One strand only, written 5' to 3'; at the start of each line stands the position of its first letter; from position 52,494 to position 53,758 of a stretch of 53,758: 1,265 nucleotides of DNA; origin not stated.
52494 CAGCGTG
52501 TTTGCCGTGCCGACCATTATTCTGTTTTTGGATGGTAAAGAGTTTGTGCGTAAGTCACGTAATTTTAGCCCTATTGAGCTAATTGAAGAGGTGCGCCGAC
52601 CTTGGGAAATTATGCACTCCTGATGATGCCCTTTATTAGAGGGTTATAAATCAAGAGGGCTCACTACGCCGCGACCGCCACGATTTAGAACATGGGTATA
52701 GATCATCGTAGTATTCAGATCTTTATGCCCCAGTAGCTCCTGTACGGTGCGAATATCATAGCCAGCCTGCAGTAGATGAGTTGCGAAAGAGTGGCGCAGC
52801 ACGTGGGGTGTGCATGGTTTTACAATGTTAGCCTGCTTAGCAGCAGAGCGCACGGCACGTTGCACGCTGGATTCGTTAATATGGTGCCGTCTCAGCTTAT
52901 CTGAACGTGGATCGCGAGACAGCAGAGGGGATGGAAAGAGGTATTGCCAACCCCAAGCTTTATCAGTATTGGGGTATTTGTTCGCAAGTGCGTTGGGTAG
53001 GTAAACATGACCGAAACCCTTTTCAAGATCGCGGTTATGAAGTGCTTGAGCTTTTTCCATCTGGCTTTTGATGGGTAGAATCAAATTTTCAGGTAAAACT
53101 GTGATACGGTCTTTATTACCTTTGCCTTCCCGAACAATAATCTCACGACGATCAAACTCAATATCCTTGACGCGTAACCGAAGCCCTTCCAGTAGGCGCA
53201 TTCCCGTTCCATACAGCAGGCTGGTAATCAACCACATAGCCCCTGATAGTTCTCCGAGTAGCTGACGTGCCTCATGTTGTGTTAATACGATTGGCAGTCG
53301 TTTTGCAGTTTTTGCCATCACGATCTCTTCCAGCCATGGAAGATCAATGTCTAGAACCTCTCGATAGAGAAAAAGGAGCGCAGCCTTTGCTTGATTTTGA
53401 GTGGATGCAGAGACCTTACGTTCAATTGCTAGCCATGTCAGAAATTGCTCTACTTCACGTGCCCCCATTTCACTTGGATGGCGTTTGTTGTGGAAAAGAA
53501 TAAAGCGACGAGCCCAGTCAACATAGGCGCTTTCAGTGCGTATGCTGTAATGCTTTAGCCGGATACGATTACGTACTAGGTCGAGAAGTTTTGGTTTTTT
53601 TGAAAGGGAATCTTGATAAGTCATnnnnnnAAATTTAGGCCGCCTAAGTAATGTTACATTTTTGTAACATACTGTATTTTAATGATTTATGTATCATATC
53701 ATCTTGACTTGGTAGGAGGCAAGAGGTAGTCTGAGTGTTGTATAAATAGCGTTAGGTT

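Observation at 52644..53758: Chromosomal integron integrase whose attI and cassette array run off the right edge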

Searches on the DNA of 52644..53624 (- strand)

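Call 14: search_rna_families(sources=[L001, L002, L003, L004, L005], threshold=evalue, max_evalue=1)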
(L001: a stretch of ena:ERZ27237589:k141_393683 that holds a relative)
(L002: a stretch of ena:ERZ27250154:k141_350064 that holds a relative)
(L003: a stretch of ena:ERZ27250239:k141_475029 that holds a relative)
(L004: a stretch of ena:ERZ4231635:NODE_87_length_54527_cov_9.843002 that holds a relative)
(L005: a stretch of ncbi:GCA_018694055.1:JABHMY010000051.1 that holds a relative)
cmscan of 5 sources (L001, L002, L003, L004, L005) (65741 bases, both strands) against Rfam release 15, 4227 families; matches with E-value up to 1: 0.
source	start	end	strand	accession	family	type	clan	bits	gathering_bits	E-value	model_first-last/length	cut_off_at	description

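Call 56: search_with_rna_model(model_id=R1, sources=[L001, L002, L003, L087, L088, L089, L090, L091, L096, L103, L106, L108, L110, L111, L112, L113, L116, L117, L119, L121, L125, L127, L131, L132, L133], max_evalue=0.001, make_alignment=true)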
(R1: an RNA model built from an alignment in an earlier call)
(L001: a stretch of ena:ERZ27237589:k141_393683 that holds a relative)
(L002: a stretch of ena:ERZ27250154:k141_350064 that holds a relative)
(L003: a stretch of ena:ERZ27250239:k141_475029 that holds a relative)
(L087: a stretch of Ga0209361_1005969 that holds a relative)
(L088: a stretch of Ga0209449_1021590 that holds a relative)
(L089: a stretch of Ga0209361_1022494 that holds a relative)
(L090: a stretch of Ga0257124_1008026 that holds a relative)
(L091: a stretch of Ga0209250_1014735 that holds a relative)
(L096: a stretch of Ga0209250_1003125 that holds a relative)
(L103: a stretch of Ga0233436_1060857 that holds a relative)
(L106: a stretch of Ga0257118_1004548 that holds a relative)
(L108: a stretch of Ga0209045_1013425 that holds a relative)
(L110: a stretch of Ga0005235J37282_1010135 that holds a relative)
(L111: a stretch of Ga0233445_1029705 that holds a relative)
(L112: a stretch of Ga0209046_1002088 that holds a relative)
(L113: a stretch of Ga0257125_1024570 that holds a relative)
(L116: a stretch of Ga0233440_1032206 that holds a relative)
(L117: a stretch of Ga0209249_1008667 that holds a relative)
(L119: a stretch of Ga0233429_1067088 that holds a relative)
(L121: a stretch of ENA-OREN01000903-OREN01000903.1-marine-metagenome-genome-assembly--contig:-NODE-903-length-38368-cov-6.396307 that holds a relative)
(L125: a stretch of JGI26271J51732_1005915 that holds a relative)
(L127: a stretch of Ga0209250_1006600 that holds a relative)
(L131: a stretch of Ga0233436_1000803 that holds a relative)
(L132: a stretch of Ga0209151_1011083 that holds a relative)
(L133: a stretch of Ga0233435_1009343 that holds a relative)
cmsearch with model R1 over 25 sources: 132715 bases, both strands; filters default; matches with E-value up to 0.001: 36.
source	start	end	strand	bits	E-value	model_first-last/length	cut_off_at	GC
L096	4016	4101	-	92.5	4.1e-20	1-87/87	no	0.51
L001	3984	4070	-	80.7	3.4e-17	1-87/87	no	0.51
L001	2971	3072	-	74.3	1.2e-15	1-87/87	no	0.44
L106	826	942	-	73.4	2.1e-15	1-87/87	no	0.51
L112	3547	3634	+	72.5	3.5e-15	1-87/87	no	0.57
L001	959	1054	-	68.8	2.8e-14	1-87/87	no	0.47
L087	2991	3107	+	68.8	2.9e-14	1-87/87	no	0.5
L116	682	769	-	67.5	5.8e-14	1-87/87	no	0.51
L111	1322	1410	+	67.3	6.5e-14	1-87/87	no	0.51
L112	295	383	+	67.3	6.5e-14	1-87/87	no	0.51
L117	2606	2691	-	65.3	2.1e-13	1-87/87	no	0.45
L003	536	671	-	64.3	3.5e-13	1-87/87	no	0.54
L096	2723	2839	-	62.6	9.4e-13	1-87/87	no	0.5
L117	4463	4578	-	61.5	1.8e-12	1-87/87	no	0.51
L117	5263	5377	-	59.6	5.3e-12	1-87/87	no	0.57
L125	90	204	+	59.6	5.3e-12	1-87/87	no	0.57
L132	940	1037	+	58.5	9.5e-12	1-87/87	no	0.47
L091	1382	1497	-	56.9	2.4e-11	1-87/87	no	0.55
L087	1929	2032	+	56.7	2.7e-11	1-87/87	no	0.47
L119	626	740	+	54.7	8.2e-11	1-87/87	no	0.58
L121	12740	12815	-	52.2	3.4e-10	1-87/87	no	0.43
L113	93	207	+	51.7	4.6e-10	1-87/87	no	0.58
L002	851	908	-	49.3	1.8e-09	1-87/87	no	0.48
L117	900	957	-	49.3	1.8e-09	1-87/87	no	0.48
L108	1020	1098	-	46.9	6.8e-09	1-87/87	no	0.41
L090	1316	1427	+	41.9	1.2e-07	1-87/87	no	0.51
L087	4393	4464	+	41.9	1.2e-07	1-87/87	no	0.65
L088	565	680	+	41.8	1.2e-07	1-87/87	no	0.56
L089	907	985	-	39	6.1e-07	1-87/87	no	0.41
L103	1083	1183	-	35.2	5.2e-06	1-87/87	no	0.51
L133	117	204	+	34.6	7.3e-06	1-87/87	no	0.52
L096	4645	4772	-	33.6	1.3e-05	1-87/87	no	0.47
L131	10724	10854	-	32.5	2.5e-05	1-87/87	no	0.41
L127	152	270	+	29.5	0.00013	1-87/87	no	0.47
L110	397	502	+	28.6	0.00022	1-87/87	no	0.43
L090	118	193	+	28.6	0.00023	1-87/87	no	0.49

Alignment A2: 36 matches aligned to the model, 200 columns, each read 5' to 3' on its own strand. Consensus structure (alignment columns), stored with it:
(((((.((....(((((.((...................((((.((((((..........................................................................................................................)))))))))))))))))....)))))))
